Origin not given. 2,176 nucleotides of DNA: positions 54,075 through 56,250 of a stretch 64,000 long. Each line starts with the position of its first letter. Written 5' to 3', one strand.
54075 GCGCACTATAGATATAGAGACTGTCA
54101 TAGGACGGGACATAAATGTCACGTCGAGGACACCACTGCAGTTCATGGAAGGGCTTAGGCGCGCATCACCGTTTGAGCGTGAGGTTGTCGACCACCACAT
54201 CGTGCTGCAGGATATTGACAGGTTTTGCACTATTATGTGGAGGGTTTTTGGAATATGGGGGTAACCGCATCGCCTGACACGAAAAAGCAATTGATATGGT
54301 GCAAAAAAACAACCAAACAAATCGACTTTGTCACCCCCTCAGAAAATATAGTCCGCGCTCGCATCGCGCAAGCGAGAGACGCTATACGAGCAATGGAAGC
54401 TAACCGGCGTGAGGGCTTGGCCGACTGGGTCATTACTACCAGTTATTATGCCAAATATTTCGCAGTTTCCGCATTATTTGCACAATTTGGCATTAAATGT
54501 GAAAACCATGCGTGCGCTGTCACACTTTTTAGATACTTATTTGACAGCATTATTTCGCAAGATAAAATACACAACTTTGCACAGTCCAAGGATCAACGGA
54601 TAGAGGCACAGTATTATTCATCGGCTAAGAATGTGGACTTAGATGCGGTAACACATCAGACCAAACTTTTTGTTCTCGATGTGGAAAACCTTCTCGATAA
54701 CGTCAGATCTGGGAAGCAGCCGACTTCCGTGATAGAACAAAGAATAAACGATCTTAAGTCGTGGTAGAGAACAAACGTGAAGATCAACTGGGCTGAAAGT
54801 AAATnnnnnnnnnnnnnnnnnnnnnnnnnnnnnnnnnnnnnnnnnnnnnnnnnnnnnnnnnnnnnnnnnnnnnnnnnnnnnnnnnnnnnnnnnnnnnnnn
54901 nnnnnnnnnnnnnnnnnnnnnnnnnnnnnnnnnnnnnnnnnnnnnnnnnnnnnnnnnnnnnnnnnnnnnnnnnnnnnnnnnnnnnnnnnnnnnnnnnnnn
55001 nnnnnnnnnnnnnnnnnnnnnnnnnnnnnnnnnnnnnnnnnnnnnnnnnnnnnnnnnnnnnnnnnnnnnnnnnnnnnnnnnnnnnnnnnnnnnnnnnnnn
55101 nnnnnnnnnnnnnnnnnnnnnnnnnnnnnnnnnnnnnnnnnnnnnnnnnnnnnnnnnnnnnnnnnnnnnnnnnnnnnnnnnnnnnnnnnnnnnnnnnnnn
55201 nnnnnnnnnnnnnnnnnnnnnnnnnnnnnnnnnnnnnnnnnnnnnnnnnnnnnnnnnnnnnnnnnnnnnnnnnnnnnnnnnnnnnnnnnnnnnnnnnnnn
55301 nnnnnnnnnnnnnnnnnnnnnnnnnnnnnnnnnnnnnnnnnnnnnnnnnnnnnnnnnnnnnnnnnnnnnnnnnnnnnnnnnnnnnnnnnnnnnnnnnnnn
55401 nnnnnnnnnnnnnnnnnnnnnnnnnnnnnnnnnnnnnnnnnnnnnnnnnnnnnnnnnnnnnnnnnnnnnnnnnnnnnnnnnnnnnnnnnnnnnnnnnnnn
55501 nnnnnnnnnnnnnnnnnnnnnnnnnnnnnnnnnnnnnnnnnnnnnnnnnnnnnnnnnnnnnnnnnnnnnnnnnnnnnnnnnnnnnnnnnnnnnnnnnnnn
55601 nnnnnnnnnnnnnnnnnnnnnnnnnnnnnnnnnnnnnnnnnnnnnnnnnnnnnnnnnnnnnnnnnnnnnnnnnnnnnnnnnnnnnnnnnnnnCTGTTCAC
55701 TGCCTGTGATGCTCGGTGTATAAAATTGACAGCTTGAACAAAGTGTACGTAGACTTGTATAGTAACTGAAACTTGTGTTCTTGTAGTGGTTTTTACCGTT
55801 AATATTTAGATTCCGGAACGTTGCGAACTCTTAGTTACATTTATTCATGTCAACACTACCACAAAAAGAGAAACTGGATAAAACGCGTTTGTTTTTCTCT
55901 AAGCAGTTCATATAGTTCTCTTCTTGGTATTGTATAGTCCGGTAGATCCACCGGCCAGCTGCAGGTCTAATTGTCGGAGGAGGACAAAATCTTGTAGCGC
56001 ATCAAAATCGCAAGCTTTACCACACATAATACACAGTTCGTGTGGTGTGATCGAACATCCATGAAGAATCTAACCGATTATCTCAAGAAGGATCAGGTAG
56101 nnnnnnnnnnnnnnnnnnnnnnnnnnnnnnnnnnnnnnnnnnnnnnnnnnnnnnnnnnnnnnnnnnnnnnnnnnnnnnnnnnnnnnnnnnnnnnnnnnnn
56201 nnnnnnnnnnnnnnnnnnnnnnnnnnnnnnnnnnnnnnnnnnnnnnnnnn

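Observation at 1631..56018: Family-1 element: at least 8 same-orientation copies partition the window and track minimal tyrosine recombinases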

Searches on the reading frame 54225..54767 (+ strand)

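Call 10: search_protein_families(library=pfam, proteins=[window:54225-54767:+], max_evalue=0.01)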
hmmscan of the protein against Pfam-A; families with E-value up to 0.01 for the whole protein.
window:54225-54767:+ (180 aa): 1 family
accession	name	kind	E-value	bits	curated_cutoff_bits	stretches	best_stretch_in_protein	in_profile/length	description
PF05168.19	HEPN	-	1.6e-08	35.2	22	1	44-135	2-94/117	HEPN domain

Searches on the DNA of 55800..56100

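Call 98: search_rna_families(source=window, start=55800, end=56100, threshold=evalue, max_evalue=1)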
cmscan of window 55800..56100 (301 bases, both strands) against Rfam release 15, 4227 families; matches with E-value up to 1: 0.
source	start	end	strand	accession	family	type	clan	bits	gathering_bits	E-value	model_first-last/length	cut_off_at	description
